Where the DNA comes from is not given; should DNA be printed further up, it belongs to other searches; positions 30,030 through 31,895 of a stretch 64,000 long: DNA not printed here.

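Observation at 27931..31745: Four-gene GTPase module: repeat protein, MglA-like Ras GTPase, Roadblock/MglB-like protein and a PPP phosphatase with a novel N-domain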

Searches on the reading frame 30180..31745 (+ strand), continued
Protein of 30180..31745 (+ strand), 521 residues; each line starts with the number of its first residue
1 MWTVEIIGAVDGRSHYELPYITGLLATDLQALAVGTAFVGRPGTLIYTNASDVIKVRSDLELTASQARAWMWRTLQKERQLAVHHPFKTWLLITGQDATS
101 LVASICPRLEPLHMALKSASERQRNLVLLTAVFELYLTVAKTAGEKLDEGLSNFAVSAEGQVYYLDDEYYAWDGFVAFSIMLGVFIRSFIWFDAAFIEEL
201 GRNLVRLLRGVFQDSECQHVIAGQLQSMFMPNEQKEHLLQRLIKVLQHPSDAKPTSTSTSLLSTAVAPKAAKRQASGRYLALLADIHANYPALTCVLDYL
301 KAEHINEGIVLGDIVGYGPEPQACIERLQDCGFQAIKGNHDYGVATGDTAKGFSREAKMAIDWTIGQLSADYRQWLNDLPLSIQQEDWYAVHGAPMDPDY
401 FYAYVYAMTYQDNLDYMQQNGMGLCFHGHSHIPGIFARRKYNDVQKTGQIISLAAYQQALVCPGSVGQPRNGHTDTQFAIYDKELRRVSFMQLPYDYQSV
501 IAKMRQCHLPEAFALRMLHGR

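Call 93: search_dna_similar(query=window:30180-31745:+, collection=plasmids, mode=protein, max_evalue=1e-8, max_rows=15)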
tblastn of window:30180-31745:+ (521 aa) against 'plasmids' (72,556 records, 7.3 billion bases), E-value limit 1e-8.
Records with a match: 57; places in all: 64; records where one place covers at least 80% of the query: 0.
Best place of each record, by identity: <60% 57.
By first word of the organism name: Azospirillum 10; Hymenobacter 10; Natribaculum 3; Burkholderia 3; Halomicrobium 2; Haloarcula 2; Haladaptatus 2; Trichormus 2; Halapricum 2; Picosynechococcus 2; and 18 more.
By predicted mobility (MOB-suite, as given by PLSDB): non-mobilizable 45; mobilizable 9; conjugative 3.
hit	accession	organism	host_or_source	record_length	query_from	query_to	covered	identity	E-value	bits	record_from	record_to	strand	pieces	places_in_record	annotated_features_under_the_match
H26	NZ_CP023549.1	Rhodobacter sp. CZR27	cell culture,paddy soil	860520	280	520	46%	36.1%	2e-34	145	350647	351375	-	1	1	metallophosphoesterase family protein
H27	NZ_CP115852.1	Pseudoroseomonas cervicalis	-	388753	270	521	48%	34.0%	9e-23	110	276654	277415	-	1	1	metallophosphoesterase family protein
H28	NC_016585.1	Azospirillum lipoferum 4B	-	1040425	280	514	45%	34.3%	3e-26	120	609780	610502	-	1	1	none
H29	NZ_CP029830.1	Azospirillum ramasamyi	single cell,Cow dung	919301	267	509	47%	32.9%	8e-26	119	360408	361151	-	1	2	metallophosphoesterase family protein | ATP-grasp domain-containing protein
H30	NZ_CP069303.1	Shinella sp. PSBB067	monoisolate,Minnesota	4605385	280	521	46%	32.9%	4e-28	126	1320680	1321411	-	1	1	none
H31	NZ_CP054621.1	Azospirillum oryzae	cell culture,soil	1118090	280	514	45%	33.5%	5e-26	120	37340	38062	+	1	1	record has no annotation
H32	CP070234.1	Dolichospermum sp. DET69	freshwater metagenome,metagenomic ...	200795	268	520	49%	30.2%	4e-23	111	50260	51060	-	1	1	metallophosphoesterase family protein | GTP-binding protein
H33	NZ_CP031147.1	Haloplanus rubicundus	solar salt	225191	280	520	46%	31.6%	7e-25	117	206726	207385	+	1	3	metallophosphoesterase family protein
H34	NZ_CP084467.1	Halomicrobium salinisoli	cell culture,gobi saline soil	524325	280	520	46%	30.9%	9e-25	116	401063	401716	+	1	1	metallophosphoesterase family protein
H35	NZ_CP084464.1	Halomicrobium salinisoli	cell culture,gobi saline soil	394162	280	520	46%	30.9%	1e-24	116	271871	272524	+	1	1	metallophosphoesterase family protein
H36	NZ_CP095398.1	Natribaculum luteum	cell culture,brine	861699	268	521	49%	29.0%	3e-20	102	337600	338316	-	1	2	metallophosphoesterase family protein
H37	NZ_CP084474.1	Natrinema sp. DC36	cell culture,sediment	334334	269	520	48%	29.1%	3e-19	99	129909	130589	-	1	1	metallophosphoesterase family protein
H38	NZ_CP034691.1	Halorubrum sp. BOL3-1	-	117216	280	520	46%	30.5%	4e-23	111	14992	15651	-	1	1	metallophosphoesterase family protein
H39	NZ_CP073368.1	Haloarcula sinaiiensis ATCC 33800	cell culture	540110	280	500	42%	33.0%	2e-19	100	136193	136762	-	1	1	metallophosphoesterase family protein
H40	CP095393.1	Natribaculum breve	cell culture,saline soil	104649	280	521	46%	30.0%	6e-20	101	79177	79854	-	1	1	none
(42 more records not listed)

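Call 96: get_annotated_region(hit=H32, flank=5000)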
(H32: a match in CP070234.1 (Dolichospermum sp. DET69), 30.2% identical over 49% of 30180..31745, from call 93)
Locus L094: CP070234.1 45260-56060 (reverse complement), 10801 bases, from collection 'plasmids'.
description: MAG: Dolichospermum sp. DET69 plasmid pDol_DET69_01, complete sequence
organism: Dolichospermum sp. DET69 (NCBI taxid 2529119)
taxonomy: Bacteria; Cyanobacteriota; Cyanophyceae; Nostocales; Aphanizomenonaceae; Dolichospermum; Dolichospermum sp. DET69
host: -; source: freshwater metagenome,metagenomic assembly,freshwater lake cyanobacterial bloom; sample filtered onto 1.2 um ...; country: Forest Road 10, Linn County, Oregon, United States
typing (MOB-suite, as given by PLSDB): conjugative; replicon rep_cluster_345; relaxase MOBP; mating-pair formation MPF_T
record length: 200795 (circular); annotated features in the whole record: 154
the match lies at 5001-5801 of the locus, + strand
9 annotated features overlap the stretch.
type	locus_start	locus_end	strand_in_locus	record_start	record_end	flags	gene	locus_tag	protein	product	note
CDS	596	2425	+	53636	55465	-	-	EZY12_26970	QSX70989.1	threonine--tRNA ligase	-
CDS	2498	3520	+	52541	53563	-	-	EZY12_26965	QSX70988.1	GTP-binding protein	-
CDS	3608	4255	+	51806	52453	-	folE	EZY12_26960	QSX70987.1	GTP cyclohydrolase I FolE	-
CDS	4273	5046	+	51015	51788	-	-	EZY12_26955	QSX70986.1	GTP-binding protein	-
CDS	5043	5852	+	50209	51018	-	-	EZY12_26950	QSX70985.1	metallophosphoesterase family protein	-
CDS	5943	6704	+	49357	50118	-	-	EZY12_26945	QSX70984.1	metallophosphatase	-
CDS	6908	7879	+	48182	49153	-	-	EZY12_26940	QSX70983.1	GTP-binding protein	-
CDS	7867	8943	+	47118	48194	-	-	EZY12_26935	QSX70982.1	hypothetical protein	-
CDS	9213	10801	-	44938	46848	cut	-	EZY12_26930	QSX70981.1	heavy metal translocating P-type ATPase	-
